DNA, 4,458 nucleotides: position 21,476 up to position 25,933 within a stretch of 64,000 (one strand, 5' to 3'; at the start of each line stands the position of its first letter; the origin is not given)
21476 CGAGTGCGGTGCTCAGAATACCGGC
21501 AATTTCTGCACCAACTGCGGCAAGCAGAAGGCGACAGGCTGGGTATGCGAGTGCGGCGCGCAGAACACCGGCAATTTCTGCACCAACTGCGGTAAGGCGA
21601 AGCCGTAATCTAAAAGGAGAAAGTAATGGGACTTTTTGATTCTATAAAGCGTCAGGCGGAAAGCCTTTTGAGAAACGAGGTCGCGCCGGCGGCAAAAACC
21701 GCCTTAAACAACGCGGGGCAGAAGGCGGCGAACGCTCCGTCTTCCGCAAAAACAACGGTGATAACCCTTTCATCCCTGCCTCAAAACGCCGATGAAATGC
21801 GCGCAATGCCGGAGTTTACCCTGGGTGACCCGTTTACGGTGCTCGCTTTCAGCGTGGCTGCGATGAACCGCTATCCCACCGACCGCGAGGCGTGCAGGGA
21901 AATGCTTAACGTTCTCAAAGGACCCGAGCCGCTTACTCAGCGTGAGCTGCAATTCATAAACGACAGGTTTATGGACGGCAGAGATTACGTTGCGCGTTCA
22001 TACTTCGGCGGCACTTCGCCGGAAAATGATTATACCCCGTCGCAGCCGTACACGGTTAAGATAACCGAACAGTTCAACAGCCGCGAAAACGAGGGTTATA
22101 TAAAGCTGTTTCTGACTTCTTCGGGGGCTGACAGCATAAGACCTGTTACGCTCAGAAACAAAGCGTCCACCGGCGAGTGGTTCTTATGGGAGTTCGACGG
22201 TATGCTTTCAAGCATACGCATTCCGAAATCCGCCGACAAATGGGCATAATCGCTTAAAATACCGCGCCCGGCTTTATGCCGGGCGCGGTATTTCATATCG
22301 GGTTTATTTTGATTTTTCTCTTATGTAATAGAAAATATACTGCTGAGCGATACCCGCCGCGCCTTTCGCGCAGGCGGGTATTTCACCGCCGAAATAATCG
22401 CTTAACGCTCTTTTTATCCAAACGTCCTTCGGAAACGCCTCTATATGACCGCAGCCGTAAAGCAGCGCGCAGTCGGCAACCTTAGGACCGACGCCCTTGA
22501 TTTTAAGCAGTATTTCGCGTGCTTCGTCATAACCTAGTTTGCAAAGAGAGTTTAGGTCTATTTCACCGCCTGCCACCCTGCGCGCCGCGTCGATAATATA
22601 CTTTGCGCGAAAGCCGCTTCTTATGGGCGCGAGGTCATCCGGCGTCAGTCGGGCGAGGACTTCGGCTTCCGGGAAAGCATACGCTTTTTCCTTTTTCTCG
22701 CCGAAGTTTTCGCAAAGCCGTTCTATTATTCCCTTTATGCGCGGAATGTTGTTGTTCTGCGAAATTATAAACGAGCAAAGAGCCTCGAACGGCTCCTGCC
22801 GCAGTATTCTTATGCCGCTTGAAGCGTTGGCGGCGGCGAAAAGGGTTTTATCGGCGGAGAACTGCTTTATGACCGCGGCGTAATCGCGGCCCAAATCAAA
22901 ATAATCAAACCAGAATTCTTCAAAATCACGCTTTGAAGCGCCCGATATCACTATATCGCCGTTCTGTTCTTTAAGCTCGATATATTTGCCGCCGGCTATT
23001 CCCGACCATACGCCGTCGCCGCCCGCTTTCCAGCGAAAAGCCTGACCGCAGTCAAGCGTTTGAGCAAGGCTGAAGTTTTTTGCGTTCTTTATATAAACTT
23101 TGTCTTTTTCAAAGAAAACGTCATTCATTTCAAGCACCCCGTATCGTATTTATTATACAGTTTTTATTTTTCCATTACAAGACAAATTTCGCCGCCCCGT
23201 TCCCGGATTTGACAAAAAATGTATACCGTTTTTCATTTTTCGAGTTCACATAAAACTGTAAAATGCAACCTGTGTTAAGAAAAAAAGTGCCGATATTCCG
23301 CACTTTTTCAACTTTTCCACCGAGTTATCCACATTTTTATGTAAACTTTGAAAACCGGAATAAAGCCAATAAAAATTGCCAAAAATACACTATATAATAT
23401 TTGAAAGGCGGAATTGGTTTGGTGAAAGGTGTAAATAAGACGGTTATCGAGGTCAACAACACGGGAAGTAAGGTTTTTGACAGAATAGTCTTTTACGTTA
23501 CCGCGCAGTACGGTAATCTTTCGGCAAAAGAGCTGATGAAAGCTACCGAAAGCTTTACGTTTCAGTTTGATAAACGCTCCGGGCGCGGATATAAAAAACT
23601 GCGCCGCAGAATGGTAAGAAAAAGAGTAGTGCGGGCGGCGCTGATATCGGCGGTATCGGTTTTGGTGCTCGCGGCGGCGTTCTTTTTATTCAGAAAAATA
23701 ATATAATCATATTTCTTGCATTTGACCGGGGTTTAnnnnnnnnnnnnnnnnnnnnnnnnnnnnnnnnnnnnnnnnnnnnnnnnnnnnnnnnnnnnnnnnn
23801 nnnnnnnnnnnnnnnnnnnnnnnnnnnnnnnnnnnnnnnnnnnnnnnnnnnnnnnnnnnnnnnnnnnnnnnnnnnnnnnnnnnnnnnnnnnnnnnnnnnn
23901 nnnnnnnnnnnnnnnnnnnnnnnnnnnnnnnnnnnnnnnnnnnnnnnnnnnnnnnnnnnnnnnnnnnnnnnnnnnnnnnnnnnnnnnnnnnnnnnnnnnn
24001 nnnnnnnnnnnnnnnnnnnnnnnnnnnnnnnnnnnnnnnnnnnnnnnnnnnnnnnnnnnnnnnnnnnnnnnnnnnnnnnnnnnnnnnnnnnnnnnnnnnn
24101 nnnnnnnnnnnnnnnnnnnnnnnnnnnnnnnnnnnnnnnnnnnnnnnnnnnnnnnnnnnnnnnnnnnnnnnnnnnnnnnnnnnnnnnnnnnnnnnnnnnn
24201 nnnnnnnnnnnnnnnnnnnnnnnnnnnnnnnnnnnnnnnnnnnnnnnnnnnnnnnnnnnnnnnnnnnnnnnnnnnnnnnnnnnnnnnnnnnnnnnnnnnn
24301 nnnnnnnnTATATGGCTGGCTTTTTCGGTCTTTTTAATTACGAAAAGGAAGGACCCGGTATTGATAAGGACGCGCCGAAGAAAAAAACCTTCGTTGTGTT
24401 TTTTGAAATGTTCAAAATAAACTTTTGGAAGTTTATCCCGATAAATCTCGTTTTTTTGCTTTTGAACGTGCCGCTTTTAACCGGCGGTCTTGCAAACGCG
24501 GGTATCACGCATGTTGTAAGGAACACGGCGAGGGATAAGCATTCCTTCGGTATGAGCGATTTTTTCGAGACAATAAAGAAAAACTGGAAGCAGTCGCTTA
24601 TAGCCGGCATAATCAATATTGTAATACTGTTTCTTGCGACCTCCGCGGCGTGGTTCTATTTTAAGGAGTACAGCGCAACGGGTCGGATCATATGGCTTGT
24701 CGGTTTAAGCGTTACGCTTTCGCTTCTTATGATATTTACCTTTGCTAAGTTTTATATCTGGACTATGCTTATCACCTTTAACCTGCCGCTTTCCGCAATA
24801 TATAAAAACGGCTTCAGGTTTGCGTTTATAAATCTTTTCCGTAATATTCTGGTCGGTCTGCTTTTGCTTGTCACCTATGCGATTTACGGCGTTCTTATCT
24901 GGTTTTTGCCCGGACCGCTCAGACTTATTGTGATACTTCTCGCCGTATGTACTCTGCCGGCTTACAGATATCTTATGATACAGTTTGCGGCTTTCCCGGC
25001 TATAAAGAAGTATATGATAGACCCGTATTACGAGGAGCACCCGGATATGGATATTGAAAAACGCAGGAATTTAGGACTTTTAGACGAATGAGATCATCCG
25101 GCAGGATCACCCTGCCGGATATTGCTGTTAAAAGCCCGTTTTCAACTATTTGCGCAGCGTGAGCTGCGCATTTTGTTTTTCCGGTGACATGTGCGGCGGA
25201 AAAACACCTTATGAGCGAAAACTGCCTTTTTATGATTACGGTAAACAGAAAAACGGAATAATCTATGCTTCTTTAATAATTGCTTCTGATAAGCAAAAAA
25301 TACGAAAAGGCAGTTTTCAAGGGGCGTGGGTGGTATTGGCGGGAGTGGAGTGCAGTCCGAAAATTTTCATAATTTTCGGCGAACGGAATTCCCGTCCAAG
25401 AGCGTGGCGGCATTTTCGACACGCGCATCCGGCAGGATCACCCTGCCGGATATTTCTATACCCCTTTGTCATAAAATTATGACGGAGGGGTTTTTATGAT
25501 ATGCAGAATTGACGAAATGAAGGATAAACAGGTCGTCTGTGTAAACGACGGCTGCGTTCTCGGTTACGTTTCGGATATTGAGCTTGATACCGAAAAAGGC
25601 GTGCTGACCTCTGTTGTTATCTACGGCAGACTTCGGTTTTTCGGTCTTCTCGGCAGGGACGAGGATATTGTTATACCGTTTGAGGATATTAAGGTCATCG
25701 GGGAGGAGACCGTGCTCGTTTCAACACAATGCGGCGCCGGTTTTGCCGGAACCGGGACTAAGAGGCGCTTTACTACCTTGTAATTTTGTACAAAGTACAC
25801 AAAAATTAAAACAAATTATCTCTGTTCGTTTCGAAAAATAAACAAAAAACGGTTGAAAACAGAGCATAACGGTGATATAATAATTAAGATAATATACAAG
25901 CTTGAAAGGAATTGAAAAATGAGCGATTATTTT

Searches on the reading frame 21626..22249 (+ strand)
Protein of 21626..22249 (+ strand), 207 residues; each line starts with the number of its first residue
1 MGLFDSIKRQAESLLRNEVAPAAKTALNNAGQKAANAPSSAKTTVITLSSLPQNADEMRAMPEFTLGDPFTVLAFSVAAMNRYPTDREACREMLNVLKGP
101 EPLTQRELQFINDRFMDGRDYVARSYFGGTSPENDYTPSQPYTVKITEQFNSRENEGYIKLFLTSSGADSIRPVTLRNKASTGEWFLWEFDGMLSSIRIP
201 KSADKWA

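Call 56: search_protein_families(library=pfam, proteins=[window:21626-22249:+], max_evalue=0.0001)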
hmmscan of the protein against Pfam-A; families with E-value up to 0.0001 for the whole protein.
window:21626-22249:+ (207 aa): 1 family
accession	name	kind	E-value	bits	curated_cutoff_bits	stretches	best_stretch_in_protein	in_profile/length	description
PF22043.2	DUF6935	-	2.4e-53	180.8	27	1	50-201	2-158/158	Domain of unknown function (DUF6935)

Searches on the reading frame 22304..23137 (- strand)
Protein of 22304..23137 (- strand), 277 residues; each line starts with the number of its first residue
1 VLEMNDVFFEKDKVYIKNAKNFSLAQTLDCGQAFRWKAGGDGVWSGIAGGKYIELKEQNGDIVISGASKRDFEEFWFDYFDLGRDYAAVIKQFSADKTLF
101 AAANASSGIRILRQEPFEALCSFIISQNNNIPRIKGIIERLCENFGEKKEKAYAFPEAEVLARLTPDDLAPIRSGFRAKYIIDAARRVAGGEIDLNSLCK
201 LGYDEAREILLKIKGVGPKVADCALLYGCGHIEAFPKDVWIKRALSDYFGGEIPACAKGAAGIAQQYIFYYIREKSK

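Call 56: search_protein_families(library=pfam, proteins=[window:22304-23137:-], max_evalue=0.0001)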
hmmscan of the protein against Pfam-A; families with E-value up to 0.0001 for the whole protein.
window:22304-23137:- (277 aa): 2 families
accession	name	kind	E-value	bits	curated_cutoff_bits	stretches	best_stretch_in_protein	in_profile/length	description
PF07934.18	OGG_N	-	3.6e-27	95.3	23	1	16-120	3-115/115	8-oxoguanine DNA glycosylase, N-terminal domain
PF00730.31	HhH-GPD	-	2.4e-11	44.3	26.2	1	121-250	1-88/108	HhH-GPD superfamily base excision DNA repair protein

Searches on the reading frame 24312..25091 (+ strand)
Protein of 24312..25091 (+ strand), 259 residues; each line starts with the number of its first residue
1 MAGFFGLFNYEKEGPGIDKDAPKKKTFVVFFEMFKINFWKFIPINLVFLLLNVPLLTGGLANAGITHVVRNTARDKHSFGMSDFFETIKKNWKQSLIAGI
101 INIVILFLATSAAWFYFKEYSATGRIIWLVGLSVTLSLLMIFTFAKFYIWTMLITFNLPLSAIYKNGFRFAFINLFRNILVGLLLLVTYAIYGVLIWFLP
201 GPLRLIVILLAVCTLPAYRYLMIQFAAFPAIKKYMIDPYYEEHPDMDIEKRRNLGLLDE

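Call 56: search_protein_families(library=pfam, proteins=[window:24312-25091:+], max_evalue=0.0001)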
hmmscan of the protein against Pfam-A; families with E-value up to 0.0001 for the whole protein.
window:24312-25091:+ (259 aa): 1 family
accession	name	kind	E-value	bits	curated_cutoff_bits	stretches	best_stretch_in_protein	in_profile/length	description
PF04854.19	DUF624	-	1.2e-08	35.4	24.2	1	43-109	3-73/77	Protein of unknown function, DUF624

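Call 62: find_homologous_proteins(query=window:24312-25091:+, max_evalue=1e-30)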
Query window:24312-25091:+ (259 aa): 1343 proteins with E <= 1e-30 among 3703 candidates; the best 120 are listed.
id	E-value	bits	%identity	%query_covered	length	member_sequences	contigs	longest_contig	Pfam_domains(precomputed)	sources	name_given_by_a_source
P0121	1.4e-165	567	99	100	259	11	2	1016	PF04854.20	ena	-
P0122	2.0e-138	478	82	100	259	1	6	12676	PF04854.20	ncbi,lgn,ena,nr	ncbi:MAG: DUF624 domain-containing protein [Clostridia bacterium]|nr:DUF624 domain-containing protei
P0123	1.9e-120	419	72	100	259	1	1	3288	PF04854.20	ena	-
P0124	1.3e-119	417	70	100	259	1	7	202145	PF04854.20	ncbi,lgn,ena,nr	ncbi:MAG: DUF624 domain-containing protein [Clostridia bacterium]|nr:DUF624 domain-containing protei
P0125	8.9e-119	414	71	99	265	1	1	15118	PF04854.20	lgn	-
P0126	8.8e-118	411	69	100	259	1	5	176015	PF04854.20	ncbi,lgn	-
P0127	9.0e-118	411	67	100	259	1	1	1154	PF04854.20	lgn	-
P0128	9.3e-117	407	70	99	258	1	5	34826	PF04854.20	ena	-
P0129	1.1e-116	407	70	100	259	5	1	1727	PF04854.20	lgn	-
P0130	2.1e-116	406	69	100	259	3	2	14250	PF04854.20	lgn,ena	-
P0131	2.4e-116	406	69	100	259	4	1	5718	PF04854.20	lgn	-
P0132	3.6e-116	405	70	100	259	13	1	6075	PF04854.20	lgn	-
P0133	8.9e-116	404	71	100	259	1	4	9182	PF04854.20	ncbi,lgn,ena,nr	ncbi:MAG: DUF624 domain-containing protein [Clostridia bacterium]|nr:DUF624 domain-containing protei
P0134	1.7e-115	403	68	100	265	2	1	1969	PF04854.20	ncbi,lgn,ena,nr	ncbi:MAG: DUF624 domain-containing protein [Clostridia bacterium]|nr:DUF624 domain-containing protei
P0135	2.0e-115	403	70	100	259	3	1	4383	PF04854.20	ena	-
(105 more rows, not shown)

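Call 63: find_encoding_contigs(protein=P0122, flank=2500, max_places=3)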
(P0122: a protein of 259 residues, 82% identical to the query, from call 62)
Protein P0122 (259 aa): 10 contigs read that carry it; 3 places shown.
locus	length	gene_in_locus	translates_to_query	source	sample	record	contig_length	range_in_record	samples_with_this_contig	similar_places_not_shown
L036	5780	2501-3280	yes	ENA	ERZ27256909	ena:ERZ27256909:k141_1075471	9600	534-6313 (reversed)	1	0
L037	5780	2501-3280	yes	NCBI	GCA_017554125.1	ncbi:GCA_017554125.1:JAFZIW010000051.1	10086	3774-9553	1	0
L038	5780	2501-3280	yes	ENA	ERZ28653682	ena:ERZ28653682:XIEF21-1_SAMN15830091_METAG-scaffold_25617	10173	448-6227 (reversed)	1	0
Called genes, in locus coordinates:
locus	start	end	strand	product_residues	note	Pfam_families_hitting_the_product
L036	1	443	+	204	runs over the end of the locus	PF22043:DUF6935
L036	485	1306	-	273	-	PF07934:OGG_N, PF00730:HhH-GPD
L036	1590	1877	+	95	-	-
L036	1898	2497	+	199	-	-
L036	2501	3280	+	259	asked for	PF04854:DUF624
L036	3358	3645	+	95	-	PF05239:PRC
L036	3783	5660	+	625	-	PF02922:CBM_48, PF22019:GlgB_N (weak), PF00128:Alpha-amylase, PF02806:Alpha-amylase_C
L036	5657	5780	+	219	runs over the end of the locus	?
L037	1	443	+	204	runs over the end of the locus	PF22043:DUF6935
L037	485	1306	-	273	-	PF07934:OGG_N, PF00730:HhH-GPD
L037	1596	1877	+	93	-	-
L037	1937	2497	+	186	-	-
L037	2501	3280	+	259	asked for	PF04854:DUF624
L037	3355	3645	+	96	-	PF05239:PRC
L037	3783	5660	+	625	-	PF02922:CBM_48, PF22019:GlgB_N (faint), PF00128:Alpha-amylase, PF02806:Alpha-amylase_C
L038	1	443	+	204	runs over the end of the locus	PF22043:DUF6935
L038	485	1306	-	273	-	PF07934:OGG_N, PF00730:HhH-GPD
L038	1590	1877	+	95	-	-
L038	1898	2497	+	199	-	-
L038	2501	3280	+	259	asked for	PF04854:DUF624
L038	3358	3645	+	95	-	PF05239:PRC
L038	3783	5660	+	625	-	PF02922:CBM_48, PF22019:GlgB_N (weak), PF00128:Alpha-amylase, PF02806:Alpha-amylase_C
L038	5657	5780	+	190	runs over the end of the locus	?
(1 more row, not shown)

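Call 64: find_encoding_contigs(protein=P0121, flank=2500, max_places=4)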
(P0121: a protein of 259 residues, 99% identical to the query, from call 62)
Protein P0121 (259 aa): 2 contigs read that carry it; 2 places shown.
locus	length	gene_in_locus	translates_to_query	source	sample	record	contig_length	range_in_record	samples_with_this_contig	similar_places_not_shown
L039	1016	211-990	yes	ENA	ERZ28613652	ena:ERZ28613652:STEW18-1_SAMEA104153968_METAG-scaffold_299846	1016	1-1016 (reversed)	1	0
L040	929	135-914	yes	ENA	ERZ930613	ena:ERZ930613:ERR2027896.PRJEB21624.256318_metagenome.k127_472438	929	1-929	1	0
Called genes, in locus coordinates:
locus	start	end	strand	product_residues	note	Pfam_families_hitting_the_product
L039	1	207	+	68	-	?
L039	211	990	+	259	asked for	PF04854:DUF624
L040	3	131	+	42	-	?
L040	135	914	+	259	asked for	PF04854:DUF624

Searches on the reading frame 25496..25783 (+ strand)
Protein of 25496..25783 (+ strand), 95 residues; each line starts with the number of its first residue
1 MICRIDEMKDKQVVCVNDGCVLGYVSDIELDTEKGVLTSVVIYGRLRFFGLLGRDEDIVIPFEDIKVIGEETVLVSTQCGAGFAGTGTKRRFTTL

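Call 56: search_protein_families(library=pfam, proteins=[window:25496-25783:+], max_evalue=0.0001)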
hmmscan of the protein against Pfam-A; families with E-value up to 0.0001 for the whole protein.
window:25496-25783:+ (95 aa): 1 family
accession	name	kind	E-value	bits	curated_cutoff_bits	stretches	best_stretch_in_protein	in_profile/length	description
PF05239.21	PRC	-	6.2e-08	33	21.2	1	5-75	6-71/78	PRC-barrel domain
